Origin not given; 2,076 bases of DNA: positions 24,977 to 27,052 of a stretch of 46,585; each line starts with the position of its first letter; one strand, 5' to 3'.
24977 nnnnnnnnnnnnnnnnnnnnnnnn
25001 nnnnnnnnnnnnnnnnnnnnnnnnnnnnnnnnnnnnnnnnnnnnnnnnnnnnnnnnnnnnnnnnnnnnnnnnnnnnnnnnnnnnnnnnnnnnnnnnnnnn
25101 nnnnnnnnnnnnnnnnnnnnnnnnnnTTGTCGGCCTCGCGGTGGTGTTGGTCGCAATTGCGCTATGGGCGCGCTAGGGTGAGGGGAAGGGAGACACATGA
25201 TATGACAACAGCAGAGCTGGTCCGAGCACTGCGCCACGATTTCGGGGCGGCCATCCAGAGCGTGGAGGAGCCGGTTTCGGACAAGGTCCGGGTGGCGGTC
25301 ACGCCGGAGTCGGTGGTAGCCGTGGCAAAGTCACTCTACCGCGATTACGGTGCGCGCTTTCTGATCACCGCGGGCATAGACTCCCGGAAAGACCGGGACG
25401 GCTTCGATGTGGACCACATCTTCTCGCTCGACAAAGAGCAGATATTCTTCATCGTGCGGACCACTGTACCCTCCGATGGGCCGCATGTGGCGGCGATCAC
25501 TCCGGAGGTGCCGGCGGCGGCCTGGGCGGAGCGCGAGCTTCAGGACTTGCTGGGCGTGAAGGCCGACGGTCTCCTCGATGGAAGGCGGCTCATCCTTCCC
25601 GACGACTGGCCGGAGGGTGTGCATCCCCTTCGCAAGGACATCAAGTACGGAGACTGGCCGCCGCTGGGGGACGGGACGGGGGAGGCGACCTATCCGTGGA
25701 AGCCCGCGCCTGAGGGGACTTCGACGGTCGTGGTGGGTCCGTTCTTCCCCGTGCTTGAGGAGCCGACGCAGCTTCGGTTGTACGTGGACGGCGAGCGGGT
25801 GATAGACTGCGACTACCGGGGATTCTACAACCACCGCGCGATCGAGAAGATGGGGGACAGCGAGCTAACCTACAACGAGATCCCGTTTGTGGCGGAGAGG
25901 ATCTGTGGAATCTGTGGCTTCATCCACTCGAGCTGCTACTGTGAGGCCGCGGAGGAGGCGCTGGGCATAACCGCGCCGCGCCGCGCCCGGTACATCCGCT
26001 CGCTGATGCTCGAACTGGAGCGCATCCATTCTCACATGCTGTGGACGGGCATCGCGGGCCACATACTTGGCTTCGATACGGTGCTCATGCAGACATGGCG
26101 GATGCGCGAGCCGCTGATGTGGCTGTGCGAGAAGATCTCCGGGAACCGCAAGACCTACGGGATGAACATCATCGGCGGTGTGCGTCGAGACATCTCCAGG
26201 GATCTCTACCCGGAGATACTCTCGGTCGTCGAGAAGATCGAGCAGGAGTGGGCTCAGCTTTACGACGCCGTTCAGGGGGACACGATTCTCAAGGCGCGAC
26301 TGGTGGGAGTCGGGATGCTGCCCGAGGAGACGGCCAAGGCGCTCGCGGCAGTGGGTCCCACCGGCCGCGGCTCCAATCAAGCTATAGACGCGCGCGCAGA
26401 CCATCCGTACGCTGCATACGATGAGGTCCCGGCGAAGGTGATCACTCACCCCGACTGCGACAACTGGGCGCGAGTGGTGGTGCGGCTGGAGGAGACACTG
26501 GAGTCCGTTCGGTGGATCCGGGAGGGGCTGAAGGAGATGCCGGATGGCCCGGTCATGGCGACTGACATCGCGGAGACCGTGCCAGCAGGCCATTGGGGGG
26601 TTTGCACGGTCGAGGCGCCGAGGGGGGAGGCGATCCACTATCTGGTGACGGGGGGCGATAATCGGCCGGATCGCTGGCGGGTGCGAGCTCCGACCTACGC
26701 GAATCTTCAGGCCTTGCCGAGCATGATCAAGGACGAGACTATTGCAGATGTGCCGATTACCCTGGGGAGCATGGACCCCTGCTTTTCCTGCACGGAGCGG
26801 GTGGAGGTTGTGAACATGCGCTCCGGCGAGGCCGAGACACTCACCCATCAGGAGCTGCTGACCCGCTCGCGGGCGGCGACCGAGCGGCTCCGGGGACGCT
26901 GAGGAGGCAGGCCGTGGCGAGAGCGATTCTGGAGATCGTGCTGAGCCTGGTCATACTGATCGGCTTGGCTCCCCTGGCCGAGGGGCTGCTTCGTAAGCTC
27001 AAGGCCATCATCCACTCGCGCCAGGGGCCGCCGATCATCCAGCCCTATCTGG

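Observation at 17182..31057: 12-gene operon joining a Hyf-type membrane [NiFe]-hydrogenase to an FdhA-like subunit and a sulfhydrogenase/AsrAB-like NAD(P)-binding module, with no HycB/HyfA ferredoxin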

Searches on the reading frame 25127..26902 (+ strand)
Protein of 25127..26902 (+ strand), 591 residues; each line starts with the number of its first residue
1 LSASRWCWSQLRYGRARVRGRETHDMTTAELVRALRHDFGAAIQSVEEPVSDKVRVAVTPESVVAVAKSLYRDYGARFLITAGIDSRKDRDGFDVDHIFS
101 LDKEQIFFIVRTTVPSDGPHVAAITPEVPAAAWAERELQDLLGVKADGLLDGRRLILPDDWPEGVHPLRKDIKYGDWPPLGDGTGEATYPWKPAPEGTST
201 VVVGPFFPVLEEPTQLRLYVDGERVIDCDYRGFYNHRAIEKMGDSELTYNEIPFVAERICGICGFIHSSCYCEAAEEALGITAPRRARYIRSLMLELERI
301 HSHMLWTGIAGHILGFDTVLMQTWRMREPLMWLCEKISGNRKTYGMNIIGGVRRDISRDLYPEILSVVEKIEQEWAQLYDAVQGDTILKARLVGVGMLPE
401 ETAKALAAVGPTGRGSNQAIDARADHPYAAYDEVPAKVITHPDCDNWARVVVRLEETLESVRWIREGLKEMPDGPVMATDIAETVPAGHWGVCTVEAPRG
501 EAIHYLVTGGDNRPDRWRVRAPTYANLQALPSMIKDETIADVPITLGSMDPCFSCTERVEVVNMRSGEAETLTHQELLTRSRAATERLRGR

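Call 4: search_protein_families(library=pfam, proteins=[window:25127-26902:+], max_evalue=0.001)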
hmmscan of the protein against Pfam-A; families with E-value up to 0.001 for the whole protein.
window:25127-26902:+ (591 aa): 3 families
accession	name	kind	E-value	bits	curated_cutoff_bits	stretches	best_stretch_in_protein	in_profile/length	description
PF00346.24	Complex1_49kDa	-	1.1e-61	208.8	24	2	314-486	2-174/271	Respiratory-chain NADH dehydrogenase, 49 Kd subunit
PF00329.25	Complex1_30kDa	-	1.3e-20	74.7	22.5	1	57-174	2-120/124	Respiratory-chain NADH dehydrogenase, 30 Kd subunit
PF00374.24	NiFeSe_Hases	-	1.6e-12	47.6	25.8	1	252-306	15-69/508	Nickel-dependent hydrogenase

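Call 8: find_homologous_proteins(query=window:25202-26902:+, max_evalue=1e-30)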
Query window:25202-26902:+ (566 aa): 7336 proteins with E <= 1e-30 among 8000 candidates; the best 120 are listed.
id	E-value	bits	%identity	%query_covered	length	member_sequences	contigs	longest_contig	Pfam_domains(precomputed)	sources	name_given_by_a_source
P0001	0.0e+0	1131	84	100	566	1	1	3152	PF00374.25,PF00329.26,PF00346.25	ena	-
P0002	0.0e+0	1125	84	99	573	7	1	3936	PF00374.25,PF00329.26,PF00346.25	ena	-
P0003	0.0e+0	1119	84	100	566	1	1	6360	PF00374.25,PF00329.26,PF00346.25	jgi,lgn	-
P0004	0.0e+0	1106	83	100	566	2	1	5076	PF00374.25,PF00329.26,PF00346.25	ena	-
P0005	0.0e+0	1104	82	100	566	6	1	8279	PF00374.25,PF00329.26,PF00346.25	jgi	jgi:Ni,Fe-hydrogenase III large subunit/Ni,Fe-hydrogenase III component G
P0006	0.0e+0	1104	82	100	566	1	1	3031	PF00374.25,PF00329.26,PF00346.25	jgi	jgi:Ni,Fe-hydrogenase III large subunit/Ni,Fe-hydrogenase III component G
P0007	0.0e+0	1092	81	100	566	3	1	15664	PF00374.25,PF00329.26,PF00346.25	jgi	jgi:Ni,Fe-hydrogenase III large subunit/Ni,Fe-hydrogenase III component G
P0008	0.0e+0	1066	79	100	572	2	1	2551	PF00374.25,PF00329.26,PF00346.25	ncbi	-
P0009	0.0e+0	1057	78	100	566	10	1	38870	PF00374.25,PF00329.26,PF00346.25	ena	-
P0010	0.0e+0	1034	77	100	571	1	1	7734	PF00374.25,PF00329.26,PF00346.25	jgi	jgi:Ni,Fe-hydrogenase III large subunit/Ni,Fe-hydrogenase III component G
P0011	0.0e+0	1032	77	100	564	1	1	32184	PF00374.25,PF00329.26,PF00346.25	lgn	-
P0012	0.0e+0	1025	77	100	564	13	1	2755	PF00374.25,PF00329.26,PF00346.25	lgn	-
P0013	0.0e+0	1024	77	100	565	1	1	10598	PF00374.25,PF00329.26,PF00346.25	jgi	jgi:Ni,Fe-hydrogenase III large subunit/Ni,Fe-hydrogenase III component G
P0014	0.0e+0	1012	77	100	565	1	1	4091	PF00374.25,PF00329.26,PF00346.25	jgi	-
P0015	1.7e-296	1002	75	100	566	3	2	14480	PF00374.25,PF00329.26,PF00346.25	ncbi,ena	-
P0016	6.2e-296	1001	75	100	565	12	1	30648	PF00374.25,PF00329.26,PF00346.25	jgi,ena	-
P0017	1.9e-293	992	75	100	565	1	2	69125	PF00374.25,PF00329.26,PF00346.25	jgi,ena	-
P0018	3.9e-282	955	73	100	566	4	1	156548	PF00374.25,PF00329.26,PF00346.25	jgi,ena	-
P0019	2.5e-275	933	70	100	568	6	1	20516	PF00374.25,PF00329.26,PF00346.25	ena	-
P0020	4.4e-274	928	69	100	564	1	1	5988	PF00374.25,PF00329.26,PF00346.25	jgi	jgi:Ni,Fe-hydrogenase III large subunit/Ni,Fe-hydrogenase III component G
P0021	1.4e-269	914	69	100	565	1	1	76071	PF00374.25,PF00329.26,PF00346.25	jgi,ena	-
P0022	1.4e-267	907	69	100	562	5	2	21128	PF00374.25,PF00329.26,PF00346.25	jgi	jgi:Ni,Fe-hydrogenase III large subunit/Ni,Fe-hydrogenase III component G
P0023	4.0e-266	902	68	100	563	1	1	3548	PF00374.25,PF00329.26,PF00346.25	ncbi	-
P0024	8.8e-259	878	67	100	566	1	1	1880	PF00374.25,PF00329.26,PF00346.25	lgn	-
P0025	2.5e-258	876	67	100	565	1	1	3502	PF00374.25,PF00329.26,PF00346.25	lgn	-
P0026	1.3e-251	854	65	100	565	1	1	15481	PF00374.25,PF00329.26,PF00346.25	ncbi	-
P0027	3.0e-249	846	66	99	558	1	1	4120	PF00374.25,PF00329.26,PF00346.25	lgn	-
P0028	4.0e-249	846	66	98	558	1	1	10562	PF00374.25,PF00329.26,PF00346.25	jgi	-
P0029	5.6e-249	846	65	98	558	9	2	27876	PF00374.25,PF00329.26,PF00346.25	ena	-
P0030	2.1e-248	844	65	99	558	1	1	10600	PF00374.25,PF00329.26,PF00346.25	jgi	-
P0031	2.3e-248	844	66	98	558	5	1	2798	PF00374.25,PF00329.26,PF00346.25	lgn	-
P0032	1.1e-247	841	65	99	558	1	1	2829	PF00374.25,PF00329.26,PF00346.25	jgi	jgi:Ni,Fe-hydrogenase III large subunit/Ni,Fe-hydrogenase III component G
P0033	2.7e-247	840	66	99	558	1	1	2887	PF00374.25,PF00329.26,PF00346.25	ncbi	-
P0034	5.6e-247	839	65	99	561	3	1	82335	PF00374.25,PF00329.26,PF00346.25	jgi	jgi:Ni,Fe-hydrogenase III large subunit/Ni,Fe-hydrogenase III component G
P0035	7.3e-247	839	65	99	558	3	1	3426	PF00374.25,PF00329.26,PF00346.25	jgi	jgi:Ni,Fe-hydrogenase III large subunit/Ni,Fe-hydrogenase III component G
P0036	9.8e-247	838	65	99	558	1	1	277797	PF00374.25,PF00329.26,PF00346.25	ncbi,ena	-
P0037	1.6e-246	837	66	98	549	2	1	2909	PF00374.25,PF00329.26,PF00346.25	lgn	-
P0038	1.9e-246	837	66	99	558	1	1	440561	PF00374.25,PF00329.26,PF00346.25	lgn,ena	-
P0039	2.0e-246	837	66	99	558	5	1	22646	PF00374.25,PF00329.26,PF00346.25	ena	-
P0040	3.8e-246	836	65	99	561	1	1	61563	PF00374.25,PF00329.26,PF00346.25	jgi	jgi:Ni,Fe-hydrogenase III large subunit/Ni,Fe-hydrogenase III component G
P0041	4.6e-246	836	66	99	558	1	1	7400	PF00374.25,PF00329.26,PF00346.25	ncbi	-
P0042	6.5e-246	835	65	99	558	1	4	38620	PF00374.25,PF00329.26,PF00346.25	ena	-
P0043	7.5e-246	835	65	99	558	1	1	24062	PF00374.25,PF00329.26,PF00346.25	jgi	-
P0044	8.4e-246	835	65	99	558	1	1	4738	PF00374.25,PF00329.26,PF00346.25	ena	-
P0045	8.7e-246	835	64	99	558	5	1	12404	PF00374.25,PF00329.26,PF00346.25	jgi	jgi:Ni,Fe-hydrogenase III large subunit/Ni,Fe-hydrogenase III component G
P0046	1.1e-245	835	65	99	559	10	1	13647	PF00374.25,PF00329.26,PF00346.25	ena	-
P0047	1.3e-245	834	65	99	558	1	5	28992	PF00374.25,PF00329.26,PF00346.25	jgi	-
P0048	1.8e-245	834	65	99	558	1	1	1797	PF00374.25,PF00329.26,PF00346.25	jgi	-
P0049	2.2e-245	834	66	98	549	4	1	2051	PF00374.25,PF00329.26,PF00346.25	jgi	jgi:Ni,Fe-hydrogenase III large subunit/Ni,Fe-hydrogenase III component G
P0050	2.2e-245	834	65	99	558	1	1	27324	PF00374.25,PF00329.26,PF00346.25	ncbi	-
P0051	2.7e-245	833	64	99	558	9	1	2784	PF00374.25,PF00329.26,PF00346.25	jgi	-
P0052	6.7e-245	832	65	99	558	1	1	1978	PF00374.25,PF00329.26,PF00346.25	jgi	-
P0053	7.4e-245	832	65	99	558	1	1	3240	PF00374.25,PF00329.26,PF00346.25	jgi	jgi:Ni,Fe-hydrogenase III large subunit/Ni,Fe-hydrogenase III component G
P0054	8.3e-245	832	64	99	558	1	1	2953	PF00374.25,PF00329.26,PF00346.25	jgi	jgi:Ni,Fe-hydrogenase III large subunit/Ni,Fe-hydrogenase III component G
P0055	8.6e-245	832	66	98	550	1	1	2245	PF00374.25,PF00329.26,PF00346.25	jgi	jgi:Ni,Fe-hydrogenase III large subunit/Ni,Fe-hydrogenase III component G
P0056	1.3e-244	831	65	99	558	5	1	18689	PF00374.25,PF00329.26,PF00346.25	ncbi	-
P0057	2.6e-244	830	65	99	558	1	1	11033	PF00374.25,PF00329.26,PF00346.25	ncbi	-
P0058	8.3e-244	828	64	99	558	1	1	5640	PF00374.25,PF00329.26,PF00346.25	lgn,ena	-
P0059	1.3e-243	828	66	98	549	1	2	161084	PF00374.25,PF00329.26,PF00346.25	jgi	jgi:Ni,Fe-hydrogenase III large subunit/Ni,Fe-hydrogenase III component G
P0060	1.4e-243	828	65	98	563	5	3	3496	PF00374.25,PF00329.26,PF00346.25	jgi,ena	-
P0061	1.7e-243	827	66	98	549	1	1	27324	PF00374.25,PF00329.26,PF00346.25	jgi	jgi:Ni,Fe-hydrogenase III large subunit/Ni,Fe-hydrogenase III component G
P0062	1.7e-243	827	65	99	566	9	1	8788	PF00374.25,PF00329.26,PF00346.25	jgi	-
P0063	1.9e-243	827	65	98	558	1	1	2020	PF00374.25,PF00329.26,PF00346.25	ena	-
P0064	2.9e-243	827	64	99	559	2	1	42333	PF00374.25,PF00329.26,PF00346.25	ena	-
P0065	4.2e-243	826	65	98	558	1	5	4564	PF00374.25,PF00329.26,PF00346.25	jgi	-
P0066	2.3e-242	824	64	99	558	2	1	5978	PF00374.25,PF00329.26,PF00346.25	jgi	jgi:Ni,Fe-hydrogenase III large subunit/Ni,Fe-hydrogenase III component G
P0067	1.0e-241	822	64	99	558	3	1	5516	PF00374.25,PF00329.26,PF00346.25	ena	-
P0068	1.3e-241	821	65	98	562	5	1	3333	PF00374.25,PF00329.26,PF00346.25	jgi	jgi:Ni,Fe-hydrogenase III large subunit/Ni,Fe-hydrogenase III component G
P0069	3.9e-241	820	64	99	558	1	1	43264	PF00374.25,PF00329.26,PF00346.25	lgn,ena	-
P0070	1.3e-240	818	64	100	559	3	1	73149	PF00374.25,PF00329.26,PF00346.25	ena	-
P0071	5.0e-240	816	64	99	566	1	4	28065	PF00374.25,PF00329.26,PF00346.25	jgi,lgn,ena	-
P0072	3.2e-239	813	65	98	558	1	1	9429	PF00374.25,PF00329.26,PF00346.25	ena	-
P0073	2.0e-238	811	63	99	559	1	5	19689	PF00374.25,PF00329.26,PF00346.25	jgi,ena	jgi:Ni,Fe-hydrogenase III large subunit/Ni,Fe-hydrogenase III component G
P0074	5.7e-237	806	63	98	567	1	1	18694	PF00374.25,PF00329.26,PF00346.25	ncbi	-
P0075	3.4e-236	803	63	98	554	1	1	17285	PF00374.25,PF00329.26,PF00346.25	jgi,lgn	jgi:Ni,Fe-hydrogenase III large subunit/Ni,Fe-hydrogenase III component G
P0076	3.5e-236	803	64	97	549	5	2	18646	PF00374.25,PF00329.26,PF00346.25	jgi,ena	-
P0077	3.7e-235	800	62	98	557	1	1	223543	PF00374.25,PF00329.26,PF00346.25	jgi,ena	-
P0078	1.2e-234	798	63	99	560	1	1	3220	PF00374.25,PF00329.26,PF00346.25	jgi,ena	-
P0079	5.5e-234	796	63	98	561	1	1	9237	PF00374.25,PF00329.26,PF00346.25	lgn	-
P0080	8.8e-234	795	63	98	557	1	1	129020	PF00374.25,PF00329.26,PF00346.25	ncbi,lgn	-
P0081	9.9e-231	785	62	98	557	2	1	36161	PF00374.25,PF00329.26,PF00346.25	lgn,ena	-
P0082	1.1e-230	785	62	98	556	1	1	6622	PF00374.25,PF00329.26,PF00346.25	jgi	jgi:Ni,Fe-hydrogenase III large subunit/Ni,Fe-hydrogenase III component G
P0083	1.5e-226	772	60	99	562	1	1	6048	PF00374.25,PF00329.26,PF00346.25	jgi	-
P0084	5.0e-224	763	60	98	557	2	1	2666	PF00374.25,PF00329.26,PF00346.25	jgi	jgi:Ni,Fe-hydrogenase III large subunit/Ni,Fe-hydrogenase III component G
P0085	1.2e-222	759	59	98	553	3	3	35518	PF00374.25,PF00329.26,PF00346.25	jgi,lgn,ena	-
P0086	7.3e-221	753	57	99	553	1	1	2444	PF00374.25,PF00329.26,PF00346.25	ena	-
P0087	1.6e-220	752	59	98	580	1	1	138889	PF00374.25,PF00329.26,PF00346.25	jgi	-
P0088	4.3e-220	750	59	99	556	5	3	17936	PF00374.25,PF00329.26,PF00346.25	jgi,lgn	jgi:Ni,Fe-hydrogenase III large subunit/Ni,Fe-hydrogenase III component G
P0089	5.1e-220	750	59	98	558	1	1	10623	PF00374.25,PF00329.26,PF00346.25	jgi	-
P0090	1.8e-219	748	58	98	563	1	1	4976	PF00374.25,PF00329.26,PF00346.25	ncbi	-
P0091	2.6e-219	748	60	98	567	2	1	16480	PF00374.25,PF00329.26,PF00346.25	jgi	jgi:Ni,Fe-hydrogenase III large subunit/Ni,Fe-hydrogenase III component G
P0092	2.0e-217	741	58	98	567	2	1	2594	PF00374.25,PF00329.26,PF00346.25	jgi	jgi:Ni,Fe-hydrogenase III large subunit/Ni,Fe-hydrogenase III component G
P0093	3.7e-217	741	59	98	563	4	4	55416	PF00374.25,PF00329.26,PF00346.25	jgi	jgi:Ni,Fe-hydrogenase III large subunit/Ni,Fe-hydrogenase III component G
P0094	5.3e-217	740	59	98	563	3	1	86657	PF00374.25,PF00329.26,PF00346.25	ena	-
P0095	5.4e-217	740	57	98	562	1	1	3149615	PF00374.25,PF00329.26,PF00346.25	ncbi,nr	ncbi:MAG: NADH-quinone oxidoreductase subunit C [Armatimonadota bacterium]|nr:MAG: NADH-quinone oxid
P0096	5.8e-217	740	57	98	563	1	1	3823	PF00374.25,PF00329.26,PF00346.25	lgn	-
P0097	1.2e-216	739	59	96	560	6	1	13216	PF00374.25,PF00329.26,PF00346.25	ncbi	-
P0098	1.3e-216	739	58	98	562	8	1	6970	PF00374.25,PF00329.26,PF00346.25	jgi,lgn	jgi:Ni,Fe-hydrogenase III large subunit/Ni,Fe-hydrogenase III component G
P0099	1.4e-216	739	57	99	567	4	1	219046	PF00374.25,PF00329.26,PF00346.25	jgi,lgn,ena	-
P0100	1.6e-216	738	58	98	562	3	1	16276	PF00374.25,PF00329.26,PF00346.25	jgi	-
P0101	1.9e-216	738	58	98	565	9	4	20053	PF00374.25,PF00329.26,PF00346.25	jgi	jgi:Ni,Fe-hydrogenase III large subunit/Ni,Fe-hydrogenase III component G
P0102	1.9e-215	735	57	99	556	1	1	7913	PF00374.25,PF00329.26,PF00346.25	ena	-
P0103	3.0e-215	734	57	99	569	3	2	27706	PF00374.25,PF00329.26,PF00346.25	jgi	jgi:Ni,Fe-hydrogenase III large subunit/Ni,Fe-hydrogenase III component G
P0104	3.2e-215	734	57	98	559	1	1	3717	PF00374.25,PF00329.26,PF00346.25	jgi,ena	-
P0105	3.8e-215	734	57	98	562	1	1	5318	PF00374.25,PF00329.26,PF00346.25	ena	-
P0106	4.9e-215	733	58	98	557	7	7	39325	PF00374.25,PF00329.26,PF00346.25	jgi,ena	jgi:Ni,Fe-hydrogenase III large subunit/Ni,Fe-hydrogenase III component G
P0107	5.5e-215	733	59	99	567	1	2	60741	PF00374.25,PF00329.26,PF00346.25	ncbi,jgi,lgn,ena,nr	ncbi:MAG TPA: Fe-S-binding domain-containing protein [Armatimonadetes bacterium]|nr:Fe-S-binding dom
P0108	7.4e-215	733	58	99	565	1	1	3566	PF00374.25,PF00329.26,PF00346.25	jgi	jgi:Ni,Fe-hydrogenase III large subunit/Ni,Fe-hydrogenase III component G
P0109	8.3e-215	733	57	100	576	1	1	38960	PF00374.25,PF00329.26,PF00346.25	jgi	jgi:Ni,Fe-hydrogenase III large subunit/Ni,Fe-hydrogenase III component G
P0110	1.2e-214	732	57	99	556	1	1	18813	PF00374.25,PF00329.26,PF00346.25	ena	-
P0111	1.4e-214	732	57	98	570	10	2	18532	PF00374.25,PF00329.26,PF00346.25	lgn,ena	-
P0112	1.9e-214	732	57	98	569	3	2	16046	PF00374.25,PF00329.26,PF00346.25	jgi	jgi:Ni,Fe-hydrogenase III large subunit/Ni,Fe-hydrogenase III component G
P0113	2.1e-214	731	59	97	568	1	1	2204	PF00374.25,PF00329.26,PF00346.25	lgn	-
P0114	2.5e-214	731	58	98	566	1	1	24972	PF00374.25,PF00329.26,PF00346.25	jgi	jgi:Ni,Fe-hydrogenase III large subunit/Ni,Fe-hydrogenase III component G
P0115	2.9e-214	731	58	99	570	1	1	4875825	PF00374.25,PF00329.26,PF00346.25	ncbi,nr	ncbi:MAG: NADH-quinone oxidoreductase subunit C [Armatimonadota bacterium]|nr:MAG: NADH-quinone oxid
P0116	3.8e-214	731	57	98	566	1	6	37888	PF00374.25,PF00329.26,PF00346.25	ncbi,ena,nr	ncbi:MAG: NADH-ubiquinone oxidoreductase [Acidobacteria bacterium]|nr:NADH-ubiquinone oxidoreductase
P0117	3.8e-214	731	57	98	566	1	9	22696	PF00374.25,PF00329.26,PF00346.25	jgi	jgi:Ni,Fe-hydrogenase III large subunit/Ni,Fe-hydrogenase III component G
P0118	5.9e-214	730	57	98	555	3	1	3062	PF00374.25,PF00329.26,PF00346.25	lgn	-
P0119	8.7e-214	729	57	98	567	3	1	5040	PF00374.25,PF00329.26,PF00346.25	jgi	jgi:Ni,Fe-hydrogenase III large subunit/Ni,Fe-hydrogenase III component G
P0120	9.9e-214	729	57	98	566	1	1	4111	PF00374.25,PF00329.26,PF00346.25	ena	-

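Call 14: find_related_loci(query=window:25202-26902:+, collection=genome_contigs, flank=10000)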
Query window:25202-26902:+ (566 aa) in genome_contigs; peptide patterns used: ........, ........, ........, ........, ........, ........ (x = any residue, [..] = any of these).
34 stretches matched a pattern; 7 encode a relative of the query (tblastn E <= 1e-3); 7 distinct loci.
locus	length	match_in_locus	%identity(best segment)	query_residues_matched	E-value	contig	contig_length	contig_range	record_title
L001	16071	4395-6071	77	1-561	0e+0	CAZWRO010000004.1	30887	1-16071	MAG TPA_asm: uncultured bacterium isolate SRP068000_co4_104 genome assembly, contig: NODE_1056_length_30887_cov_10.76284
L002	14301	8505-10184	74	1-560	0e+0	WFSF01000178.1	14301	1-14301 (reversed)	MAG: Armatimonadota bacterium isolate S016_27 k151_609089, whole genome shotgun sequence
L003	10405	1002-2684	83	1-561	0e+0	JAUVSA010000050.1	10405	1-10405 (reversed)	MAG: Bacillota bacterium isolate CSMAG_728 CSMAG_728_k127_3926898_length_10405_cov_52.0431, whole genome shotgun sequenc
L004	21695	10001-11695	65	1-566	0e+0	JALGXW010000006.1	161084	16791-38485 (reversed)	MAG: Candidatus Hebobacterum abditum isolate M3-44_Bin_391 M3-44_Bin_391_scaffold_93, whole genome shotgun sequence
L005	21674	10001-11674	65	1-562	0e+0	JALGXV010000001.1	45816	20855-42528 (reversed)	MAG: Candidatus Hebobacteria bacterium isolate M3-38_Bin_440 M3-38_Bin_440_scaffold_2168, whole genome shotgun sequence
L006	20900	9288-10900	65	1-565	3e-157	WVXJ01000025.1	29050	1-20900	MAG: Armatimonadota bacterium isolate CS1-C002 C_merged_R1_(paired)_contig_1104, whole genome shotgun sequence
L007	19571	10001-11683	75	1-561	0e+0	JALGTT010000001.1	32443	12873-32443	MAG: Candidatus Hebobacteria bacterium isolate Meg22_1012_Bin_273 Meg22_1012_Bin_273_scaffold_4763, whole genome shotgun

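Call 15: search_solved_structures(query=window:25202-26902:+, max_evalue=1e-10)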
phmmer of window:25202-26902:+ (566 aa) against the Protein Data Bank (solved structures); distinct sequences matched with E-value up to 1e-10: 57.
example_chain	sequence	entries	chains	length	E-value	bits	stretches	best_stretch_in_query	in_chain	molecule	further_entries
7z0s_E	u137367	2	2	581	3.1e-125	422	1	26-553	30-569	Formate hydrogenlyase subunit 5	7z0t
6cfw_L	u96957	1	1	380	7.6e-74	252.4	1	176-533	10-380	Membrane-bound hydrogenase subunit alpha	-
7p61_C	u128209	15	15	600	1.1e-47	166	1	71-461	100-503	NADH-quinone oxidoreductase subunit C/D | NADH-quinone oxidoreductase subunit CD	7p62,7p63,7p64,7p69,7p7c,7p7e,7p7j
7awt_D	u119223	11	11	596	2.7e-47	164.7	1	71-461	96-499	NADH-quinone oxidoreductase subunit C/D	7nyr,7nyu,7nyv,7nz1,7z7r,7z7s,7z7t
9taj_C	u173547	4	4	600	2.8e-47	164.7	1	71-461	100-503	NADH-quinone oxidoreductase subunit C/D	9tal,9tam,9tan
7q5y_B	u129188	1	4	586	2.6e-46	161.5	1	179-450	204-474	NADH-quinone oxidoreductase subunit C/D 2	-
8e9g_D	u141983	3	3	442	1.6e-42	148.9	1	175-459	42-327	NADH-quinone oxidoreductase subunit D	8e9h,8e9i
2fug_4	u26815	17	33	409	5.4e-42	147.2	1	174-480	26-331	NADH-quinone oxidoreductase chain 4 | NADH-QUINONE OXIDOREDUCTASE SUBUNIT 4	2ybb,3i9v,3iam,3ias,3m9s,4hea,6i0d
6hum_H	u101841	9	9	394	2.6e-41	144.9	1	176-452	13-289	NAD(P)H-quinone oxidoreductase subunit H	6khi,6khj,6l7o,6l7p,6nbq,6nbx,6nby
7eu3_H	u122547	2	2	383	3.6e-41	144.5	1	176-453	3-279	NAD(P)H-quinone oxidoreductase subunit H, chloroplastic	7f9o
7wfg_H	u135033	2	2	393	1.6e-40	142.4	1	176-451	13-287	NAD(P)H-quinone oxidoreductase subunit H, chloroplastic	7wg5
7arc_D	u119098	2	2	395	3.6e-39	137.9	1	165-457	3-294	ND7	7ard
9grx_H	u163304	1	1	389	2.2e-38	135.3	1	176-455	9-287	NAD(P)H-quinone oxidoreductase subunit H, chloroplastic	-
8ba0_D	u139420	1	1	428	2.2e-37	132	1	175-463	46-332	Complex I-49kD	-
8b9z_D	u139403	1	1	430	2.2e-37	132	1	175-463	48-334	Complex I-49kD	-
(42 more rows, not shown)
